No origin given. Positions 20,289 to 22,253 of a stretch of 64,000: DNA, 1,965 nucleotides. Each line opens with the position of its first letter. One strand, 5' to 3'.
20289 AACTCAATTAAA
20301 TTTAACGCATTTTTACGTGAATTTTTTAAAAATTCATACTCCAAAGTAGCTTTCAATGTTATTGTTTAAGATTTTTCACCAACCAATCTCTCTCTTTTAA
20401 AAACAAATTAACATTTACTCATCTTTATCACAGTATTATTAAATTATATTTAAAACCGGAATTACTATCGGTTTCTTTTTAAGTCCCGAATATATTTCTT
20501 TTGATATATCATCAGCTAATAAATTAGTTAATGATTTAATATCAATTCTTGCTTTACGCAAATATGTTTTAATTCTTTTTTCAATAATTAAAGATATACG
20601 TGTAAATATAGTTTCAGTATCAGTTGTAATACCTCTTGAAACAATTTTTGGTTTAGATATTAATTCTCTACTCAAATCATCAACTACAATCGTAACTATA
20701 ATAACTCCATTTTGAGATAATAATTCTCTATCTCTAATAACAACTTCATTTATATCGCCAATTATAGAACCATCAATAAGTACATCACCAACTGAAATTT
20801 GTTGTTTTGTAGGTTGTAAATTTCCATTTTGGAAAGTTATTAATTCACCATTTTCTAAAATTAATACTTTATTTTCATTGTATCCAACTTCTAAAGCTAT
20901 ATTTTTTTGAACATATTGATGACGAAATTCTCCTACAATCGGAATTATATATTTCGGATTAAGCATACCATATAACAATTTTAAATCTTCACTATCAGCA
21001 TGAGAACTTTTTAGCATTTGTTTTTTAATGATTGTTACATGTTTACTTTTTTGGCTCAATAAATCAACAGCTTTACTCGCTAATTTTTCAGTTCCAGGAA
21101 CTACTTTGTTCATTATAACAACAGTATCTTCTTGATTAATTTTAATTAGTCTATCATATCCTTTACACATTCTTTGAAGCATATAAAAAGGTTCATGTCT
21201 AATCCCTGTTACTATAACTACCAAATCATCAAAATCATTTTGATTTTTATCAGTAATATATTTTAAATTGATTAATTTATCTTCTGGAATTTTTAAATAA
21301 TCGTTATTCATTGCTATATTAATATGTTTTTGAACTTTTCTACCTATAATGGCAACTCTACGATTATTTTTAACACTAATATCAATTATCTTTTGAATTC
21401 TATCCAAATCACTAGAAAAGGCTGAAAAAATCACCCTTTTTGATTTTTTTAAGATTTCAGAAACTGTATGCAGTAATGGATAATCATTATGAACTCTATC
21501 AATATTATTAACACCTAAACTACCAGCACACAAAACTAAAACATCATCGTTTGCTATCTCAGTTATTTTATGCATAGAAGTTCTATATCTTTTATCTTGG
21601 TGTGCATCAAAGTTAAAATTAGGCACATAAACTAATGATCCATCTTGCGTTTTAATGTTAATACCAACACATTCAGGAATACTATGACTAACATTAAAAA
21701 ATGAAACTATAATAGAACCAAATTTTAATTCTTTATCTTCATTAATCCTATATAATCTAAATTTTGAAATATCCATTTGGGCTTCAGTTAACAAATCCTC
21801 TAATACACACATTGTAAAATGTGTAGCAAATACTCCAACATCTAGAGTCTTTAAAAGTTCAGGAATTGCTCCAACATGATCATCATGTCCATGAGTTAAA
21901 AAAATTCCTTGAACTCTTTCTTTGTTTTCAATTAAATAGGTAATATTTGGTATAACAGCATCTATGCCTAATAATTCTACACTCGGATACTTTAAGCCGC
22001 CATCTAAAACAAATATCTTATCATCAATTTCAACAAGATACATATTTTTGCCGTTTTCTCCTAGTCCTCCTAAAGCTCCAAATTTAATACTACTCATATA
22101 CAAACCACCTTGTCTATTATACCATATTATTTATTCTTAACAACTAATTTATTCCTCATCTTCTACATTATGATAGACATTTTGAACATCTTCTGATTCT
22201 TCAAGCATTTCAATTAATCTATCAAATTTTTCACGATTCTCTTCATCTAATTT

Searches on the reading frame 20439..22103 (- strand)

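Call 55: search_protein_families(library=pfam, proteins=[window:20439-22103:-], max_evalue=0.00001)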
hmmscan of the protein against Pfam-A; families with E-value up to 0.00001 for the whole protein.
window:20439-22103:- (554 aa): 5 families
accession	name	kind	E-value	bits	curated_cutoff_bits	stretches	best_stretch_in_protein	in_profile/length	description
PF22505.1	RNase_J_b_CASP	-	8e-30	103.7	27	1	222-348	2-125/126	Ribonuclease J, beta-CASP domain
PF17770.6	RNase_J_C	-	3.1e-17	63.9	23.8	1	455-551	1-99/102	Ribonuclease J C-terminal domain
PF00753.33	Lactamase_B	-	5.4e-11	43.2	22.7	1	16-100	3-80/196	Metallo-beta-lactamase superfamily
PF12706.13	Lactamase_B_2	-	3.1e-10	40.4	27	1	60-174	27-155/200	Beta-lactamase superfamily domain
PF07521.17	RMMBL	-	1.5e-07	31.8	21.6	0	366-399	15-48/63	Zn-dependent metallo-hydrolase RNA specificity domain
